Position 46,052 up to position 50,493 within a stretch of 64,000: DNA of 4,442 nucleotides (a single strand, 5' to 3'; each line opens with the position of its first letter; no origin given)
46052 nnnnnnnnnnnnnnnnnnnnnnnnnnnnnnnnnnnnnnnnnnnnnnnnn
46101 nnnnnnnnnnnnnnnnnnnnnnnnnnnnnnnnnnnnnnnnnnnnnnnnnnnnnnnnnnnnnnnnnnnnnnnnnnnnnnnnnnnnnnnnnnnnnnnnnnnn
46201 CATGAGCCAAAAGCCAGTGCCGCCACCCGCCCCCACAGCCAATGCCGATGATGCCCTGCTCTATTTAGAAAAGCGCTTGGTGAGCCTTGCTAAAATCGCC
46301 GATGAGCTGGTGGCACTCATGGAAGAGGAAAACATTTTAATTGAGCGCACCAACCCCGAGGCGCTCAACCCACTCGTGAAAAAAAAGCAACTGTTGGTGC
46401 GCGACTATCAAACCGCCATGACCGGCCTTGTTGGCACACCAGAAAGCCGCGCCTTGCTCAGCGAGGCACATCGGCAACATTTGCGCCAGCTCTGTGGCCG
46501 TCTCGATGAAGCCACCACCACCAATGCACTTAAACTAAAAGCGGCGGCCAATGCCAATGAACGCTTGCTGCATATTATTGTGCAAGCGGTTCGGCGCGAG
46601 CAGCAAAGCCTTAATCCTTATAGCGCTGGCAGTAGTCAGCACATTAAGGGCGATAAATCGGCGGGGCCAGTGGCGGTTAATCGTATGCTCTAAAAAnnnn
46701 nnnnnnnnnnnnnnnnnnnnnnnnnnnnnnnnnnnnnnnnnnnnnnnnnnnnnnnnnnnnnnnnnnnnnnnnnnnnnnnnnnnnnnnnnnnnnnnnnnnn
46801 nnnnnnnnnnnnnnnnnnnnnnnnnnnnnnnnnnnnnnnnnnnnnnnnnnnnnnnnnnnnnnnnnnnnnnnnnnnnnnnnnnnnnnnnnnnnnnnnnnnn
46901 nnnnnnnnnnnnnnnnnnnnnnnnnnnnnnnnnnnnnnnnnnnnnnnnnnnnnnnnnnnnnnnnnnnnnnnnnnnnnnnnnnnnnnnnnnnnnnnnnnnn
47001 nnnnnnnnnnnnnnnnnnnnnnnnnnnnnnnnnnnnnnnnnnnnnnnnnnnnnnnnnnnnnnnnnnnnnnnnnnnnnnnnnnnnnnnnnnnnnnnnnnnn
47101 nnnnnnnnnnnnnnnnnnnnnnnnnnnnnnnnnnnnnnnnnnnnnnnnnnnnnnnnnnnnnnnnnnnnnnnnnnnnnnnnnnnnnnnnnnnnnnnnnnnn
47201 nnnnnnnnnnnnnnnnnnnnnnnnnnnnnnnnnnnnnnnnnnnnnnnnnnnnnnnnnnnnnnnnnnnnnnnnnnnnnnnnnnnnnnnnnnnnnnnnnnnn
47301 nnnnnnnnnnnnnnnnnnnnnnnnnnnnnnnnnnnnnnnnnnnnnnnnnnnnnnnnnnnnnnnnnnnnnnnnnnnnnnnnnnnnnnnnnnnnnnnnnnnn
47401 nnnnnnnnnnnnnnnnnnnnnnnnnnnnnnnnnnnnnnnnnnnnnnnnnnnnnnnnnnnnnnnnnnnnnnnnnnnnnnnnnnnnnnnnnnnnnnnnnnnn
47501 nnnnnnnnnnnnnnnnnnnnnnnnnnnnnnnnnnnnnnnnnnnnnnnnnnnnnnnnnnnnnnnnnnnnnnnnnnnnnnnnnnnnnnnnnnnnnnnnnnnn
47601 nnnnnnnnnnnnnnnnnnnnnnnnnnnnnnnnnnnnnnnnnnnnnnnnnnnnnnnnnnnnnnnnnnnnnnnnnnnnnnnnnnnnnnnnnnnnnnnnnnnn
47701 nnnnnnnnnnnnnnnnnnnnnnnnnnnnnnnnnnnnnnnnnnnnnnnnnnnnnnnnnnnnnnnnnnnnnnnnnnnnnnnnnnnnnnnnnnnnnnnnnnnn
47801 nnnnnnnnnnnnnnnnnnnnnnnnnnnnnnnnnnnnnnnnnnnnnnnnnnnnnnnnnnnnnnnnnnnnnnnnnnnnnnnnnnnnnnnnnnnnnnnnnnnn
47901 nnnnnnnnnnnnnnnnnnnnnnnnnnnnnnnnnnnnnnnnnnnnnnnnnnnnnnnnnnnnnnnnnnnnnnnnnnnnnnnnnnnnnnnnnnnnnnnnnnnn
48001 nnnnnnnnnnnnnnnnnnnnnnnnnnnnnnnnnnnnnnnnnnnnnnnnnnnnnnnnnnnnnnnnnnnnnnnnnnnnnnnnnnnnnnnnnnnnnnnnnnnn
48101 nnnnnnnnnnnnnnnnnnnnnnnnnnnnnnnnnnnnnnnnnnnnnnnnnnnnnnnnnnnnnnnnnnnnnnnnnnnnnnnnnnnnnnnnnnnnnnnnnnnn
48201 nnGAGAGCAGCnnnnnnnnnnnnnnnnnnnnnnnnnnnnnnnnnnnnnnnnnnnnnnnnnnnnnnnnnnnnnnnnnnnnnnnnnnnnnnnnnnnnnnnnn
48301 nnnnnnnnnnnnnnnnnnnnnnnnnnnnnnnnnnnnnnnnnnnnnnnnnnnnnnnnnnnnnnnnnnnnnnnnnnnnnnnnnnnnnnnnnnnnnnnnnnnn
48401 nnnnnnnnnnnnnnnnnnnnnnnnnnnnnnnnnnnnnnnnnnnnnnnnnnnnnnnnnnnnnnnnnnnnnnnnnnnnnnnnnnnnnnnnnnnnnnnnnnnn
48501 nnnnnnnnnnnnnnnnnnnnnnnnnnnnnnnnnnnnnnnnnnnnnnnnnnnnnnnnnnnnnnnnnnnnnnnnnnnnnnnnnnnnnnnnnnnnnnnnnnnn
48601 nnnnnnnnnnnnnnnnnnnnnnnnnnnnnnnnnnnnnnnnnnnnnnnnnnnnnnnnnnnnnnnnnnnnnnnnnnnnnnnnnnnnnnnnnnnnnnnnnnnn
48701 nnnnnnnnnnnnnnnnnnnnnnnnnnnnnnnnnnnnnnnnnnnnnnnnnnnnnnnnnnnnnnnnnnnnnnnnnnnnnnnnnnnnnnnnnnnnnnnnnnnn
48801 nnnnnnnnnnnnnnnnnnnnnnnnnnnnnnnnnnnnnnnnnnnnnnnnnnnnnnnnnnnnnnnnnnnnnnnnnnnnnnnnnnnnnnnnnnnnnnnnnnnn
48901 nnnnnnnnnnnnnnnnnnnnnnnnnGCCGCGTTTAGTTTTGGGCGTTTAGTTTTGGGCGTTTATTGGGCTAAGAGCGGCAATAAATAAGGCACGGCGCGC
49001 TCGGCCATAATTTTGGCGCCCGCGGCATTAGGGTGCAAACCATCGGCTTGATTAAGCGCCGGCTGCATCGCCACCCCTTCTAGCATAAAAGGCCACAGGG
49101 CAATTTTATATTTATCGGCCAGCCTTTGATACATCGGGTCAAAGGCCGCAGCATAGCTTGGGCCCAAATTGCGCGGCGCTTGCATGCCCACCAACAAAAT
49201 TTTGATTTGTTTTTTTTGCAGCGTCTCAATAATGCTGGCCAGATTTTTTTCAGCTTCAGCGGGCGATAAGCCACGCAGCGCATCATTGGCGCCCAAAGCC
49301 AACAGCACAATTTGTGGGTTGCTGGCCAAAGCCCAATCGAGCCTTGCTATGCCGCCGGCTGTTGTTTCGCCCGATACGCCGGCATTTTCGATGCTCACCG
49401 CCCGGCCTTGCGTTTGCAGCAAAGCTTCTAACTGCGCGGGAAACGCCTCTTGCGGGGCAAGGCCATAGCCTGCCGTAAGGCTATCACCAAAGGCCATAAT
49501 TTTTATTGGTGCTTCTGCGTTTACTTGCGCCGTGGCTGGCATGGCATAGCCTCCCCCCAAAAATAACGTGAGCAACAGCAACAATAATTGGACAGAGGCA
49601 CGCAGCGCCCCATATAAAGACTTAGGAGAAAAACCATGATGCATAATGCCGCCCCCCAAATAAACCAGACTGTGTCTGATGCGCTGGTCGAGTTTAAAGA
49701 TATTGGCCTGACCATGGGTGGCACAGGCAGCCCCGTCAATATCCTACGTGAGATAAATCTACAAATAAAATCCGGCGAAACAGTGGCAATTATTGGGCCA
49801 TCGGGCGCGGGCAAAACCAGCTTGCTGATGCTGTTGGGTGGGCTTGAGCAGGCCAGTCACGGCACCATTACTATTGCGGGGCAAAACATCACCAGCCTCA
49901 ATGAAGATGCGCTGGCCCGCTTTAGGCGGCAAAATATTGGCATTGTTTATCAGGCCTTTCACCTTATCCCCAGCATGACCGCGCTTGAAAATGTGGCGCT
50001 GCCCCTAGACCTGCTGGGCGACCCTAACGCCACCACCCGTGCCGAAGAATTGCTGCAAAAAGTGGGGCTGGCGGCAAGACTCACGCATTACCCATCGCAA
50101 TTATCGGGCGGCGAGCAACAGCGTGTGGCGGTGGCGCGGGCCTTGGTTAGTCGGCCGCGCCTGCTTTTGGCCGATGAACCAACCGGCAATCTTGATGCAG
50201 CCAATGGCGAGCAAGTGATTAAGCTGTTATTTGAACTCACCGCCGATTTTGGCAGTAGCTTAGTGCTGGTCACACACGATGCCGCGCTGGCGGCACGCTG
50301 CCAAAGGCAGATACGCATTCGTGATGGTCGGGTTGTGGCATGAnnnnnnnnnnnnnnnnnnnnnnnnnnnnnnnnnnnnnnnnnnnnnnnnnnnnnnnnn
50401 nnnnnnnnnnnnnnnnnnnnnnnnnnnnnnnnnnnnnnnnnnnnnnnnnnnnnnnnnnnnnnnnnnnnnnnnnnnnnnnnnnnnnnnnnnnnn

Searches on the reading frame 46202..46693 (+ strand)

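Call 25: search_protein_families(library=pfam, proteins=[window:46202-46693:+], max_evalue=0.01)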
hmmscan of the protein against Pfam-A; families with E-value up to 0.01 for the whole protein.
window:46202-46693:+ (163 aa): 1 family
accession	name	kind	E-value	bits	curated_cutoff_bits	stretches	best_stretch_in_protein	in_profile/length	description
PF05130.17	FlgN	-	1.4e-05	26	30.5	1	21-143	5-135/147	FlgN protein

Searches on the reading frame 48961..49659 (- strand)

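Call 25: search_protein_families(library=pfam, proteins=[window:48961-49659:-], max_evalue=0.01)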
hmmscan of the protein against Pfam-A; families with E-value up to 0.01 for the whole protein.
window:48961-49659:- (232 aa): 5 families
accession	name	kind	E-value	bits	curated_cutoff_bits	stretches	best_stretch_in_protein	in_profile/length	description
PF13472.12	Lipase_GDSL_2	-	1.2e-30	107.8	32.9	1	56-217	1-178/178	GDSL-like Lipase/Acylhydrolase family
PF00657.28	Lipase_GDSL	-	8.2e-22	78.8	23.6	1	54-221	1-207/208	GDSL-like Lipase/Acylhydrolase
PF25182.1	NonGDSL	-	5.3e-14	52.5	80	1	38-160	13-140/220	Non-GDSL lipase-like family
PF17182.10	OSK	-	0.0014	18.4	27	1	95-160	52-116/202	OSK domain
PF04311.20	DUF459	-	0.0016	18.3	27.2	0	54-129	2-74/197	Protein of unknown function (DUF459)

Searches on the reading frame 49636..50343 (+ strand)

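Call 25: search_protein_families(library=pfam, proteins=[window:49636-50343:+], max_evalue=0.01)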
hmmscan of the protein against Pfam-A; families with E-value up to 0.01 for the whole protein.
window:49636-50343:+ (235 aa): 6 families
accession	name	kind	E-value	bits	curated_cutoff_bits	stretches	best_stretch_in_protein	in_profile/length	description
PF00005.33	ABC_tran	-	2.8e-37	128.8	25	1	37-183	1-136/137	ABC transporter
PF13304.12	AAA_21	-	3.6e-06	27.7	27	1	51-73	3-25/304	AAA domain, putative AbiEii toxin, Type IV TA system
PF02463.25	SMC_N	-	4.4e-05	23.5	40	0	136-229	135-212/220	RecF/RecN/SMC N terminal domain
PF03193.22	RsgA_GTPase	-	0.0023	18.2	30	1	21-78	80-137/174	RsgA GTPase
PF20703.3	nSTAND1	-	0.006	16.7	27.1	0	41-65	27-51/379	Novel STAND NTPase 1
PF13191.12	AAA_16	-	0.0083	17.1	32.6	0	45-131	20-87/167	AAA ATPase domain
